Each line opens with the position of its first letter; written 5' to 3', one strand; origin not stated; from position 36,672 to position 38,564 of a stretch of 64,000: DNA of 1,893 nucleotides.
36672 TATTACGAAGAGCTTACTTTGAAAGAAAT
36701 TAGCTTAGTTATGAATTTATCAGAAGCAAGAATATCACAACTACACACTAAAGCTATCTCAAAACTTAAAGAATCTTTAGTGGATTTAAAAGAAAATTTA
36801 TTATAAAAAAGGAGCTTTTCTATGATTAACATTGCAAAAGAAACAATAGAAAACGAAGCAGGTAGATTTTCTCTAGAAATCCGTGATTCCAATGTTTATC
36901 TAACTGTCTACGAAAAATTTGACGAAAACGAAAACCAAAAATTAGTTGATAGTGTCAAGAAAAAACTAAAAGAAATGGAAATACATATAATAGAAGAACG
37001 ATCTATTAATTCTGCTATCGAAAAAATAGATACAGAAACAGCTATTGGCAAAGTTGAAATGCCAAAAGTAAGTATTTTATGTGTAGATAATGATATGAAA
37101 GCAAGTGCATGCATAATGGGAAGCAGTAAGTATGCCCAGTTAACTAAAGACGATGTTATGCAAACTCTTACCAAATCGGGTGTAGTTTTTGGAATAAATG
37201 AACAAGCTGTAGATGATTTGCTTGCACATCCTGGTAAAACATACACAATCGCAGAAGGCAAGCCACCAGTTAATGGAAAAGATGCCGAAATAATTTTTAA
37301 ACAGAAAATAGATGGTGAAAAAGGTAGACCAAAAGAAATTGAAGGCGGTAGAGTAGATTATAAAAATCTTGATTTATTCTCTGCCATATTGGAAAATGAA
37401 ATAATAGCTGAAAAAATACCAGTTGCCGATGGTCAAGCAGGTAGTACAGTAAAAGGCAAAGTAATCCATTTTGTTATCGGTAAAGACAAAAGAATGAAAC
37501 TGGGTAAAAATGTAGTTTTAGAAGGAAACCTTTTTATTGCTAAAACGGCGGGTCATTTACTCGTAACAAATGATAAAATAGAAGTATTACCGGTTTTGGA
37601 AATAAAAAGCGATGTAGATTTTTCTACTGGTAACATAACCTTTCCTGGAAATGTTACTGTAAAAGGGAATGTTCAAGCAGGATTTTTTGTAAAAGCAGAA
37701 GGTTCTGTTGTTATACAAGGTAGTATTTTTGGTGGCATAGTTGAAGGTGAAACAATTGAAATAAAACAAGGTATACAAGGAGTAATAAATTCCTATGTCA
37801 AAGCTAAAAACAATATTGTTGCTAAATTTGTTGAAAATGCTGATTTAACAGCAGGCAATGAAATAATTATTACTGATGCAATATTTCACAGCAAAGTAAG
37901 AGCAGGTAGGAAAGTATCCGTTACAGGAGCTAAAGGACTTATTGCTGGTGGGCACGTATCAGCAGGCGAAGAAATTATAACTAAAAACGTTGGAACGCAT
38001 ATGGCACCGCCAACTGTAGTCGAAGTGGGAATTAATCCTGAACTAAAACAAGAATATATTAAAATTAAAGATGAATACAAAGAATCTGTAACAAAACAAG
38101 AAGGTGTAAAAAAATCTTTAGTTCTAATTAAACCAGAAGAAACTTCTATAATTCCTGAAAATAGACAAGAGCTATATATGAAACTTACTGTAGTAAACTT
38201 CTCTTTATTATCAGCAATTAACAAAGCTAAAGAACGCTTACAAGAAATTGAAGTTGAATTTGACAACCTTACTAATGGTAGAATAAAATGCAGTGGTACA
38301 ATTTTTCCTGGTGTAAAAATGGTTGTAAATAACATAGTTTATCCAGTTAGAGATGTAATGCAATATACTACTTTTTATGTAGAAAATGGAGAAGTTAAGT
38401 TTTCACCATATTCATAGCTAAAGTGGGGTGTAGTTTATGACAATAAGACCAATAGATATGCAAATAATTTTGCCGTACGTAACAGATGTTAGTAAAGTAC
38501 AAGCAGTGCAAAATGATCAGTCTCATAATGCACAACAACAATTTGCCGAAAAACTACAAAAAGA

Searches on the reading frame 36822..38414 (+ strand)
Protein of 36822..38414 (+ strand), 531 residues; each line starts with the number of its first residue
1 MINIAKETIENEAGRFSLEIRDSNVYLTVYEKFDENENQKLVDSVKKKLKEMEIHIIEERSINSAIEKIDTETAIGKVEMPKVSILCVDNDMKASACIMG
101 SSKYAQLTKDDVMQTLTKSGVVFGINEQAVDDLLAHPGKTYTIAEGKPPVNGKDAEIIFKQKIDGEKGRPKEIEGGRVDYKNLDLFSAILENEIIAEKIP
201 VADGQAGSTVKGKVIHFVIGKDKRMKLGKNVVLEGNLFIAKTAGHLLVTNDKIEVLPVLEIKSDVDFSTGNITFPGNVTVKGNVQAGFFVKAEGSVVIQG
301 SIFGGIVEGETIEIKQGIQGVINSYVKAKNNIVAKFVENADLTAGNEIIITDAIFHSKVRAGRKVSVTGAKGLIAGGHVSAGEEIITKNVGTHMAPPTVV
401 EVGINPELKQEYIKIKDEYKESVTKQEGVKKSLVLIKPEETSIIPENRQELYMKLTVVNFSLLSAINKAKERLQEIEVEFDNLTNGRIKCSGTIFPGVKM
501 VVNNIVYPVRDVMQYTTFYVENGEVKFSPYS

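Call 51: search_protein_families(library=pfam, proteins=[window:36822-38414:+], max_evalue=0.001)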
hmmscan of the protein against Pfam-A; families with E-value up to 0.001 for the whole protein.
window:36822-38414:+ (531 aa): 2 families
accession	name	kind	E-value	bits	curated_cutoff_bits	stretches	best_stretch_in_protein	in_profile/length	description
PF03961.19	FapA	-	1.4e-66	225.4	31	1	257-525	1-272/272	Flagellar Assembly Protein A beta solenoid domain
PF20250.3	FapA_N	-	4.6e-40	137.3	27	1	86-250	4-177/178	Flagellar Assembly Protein A N-terminal region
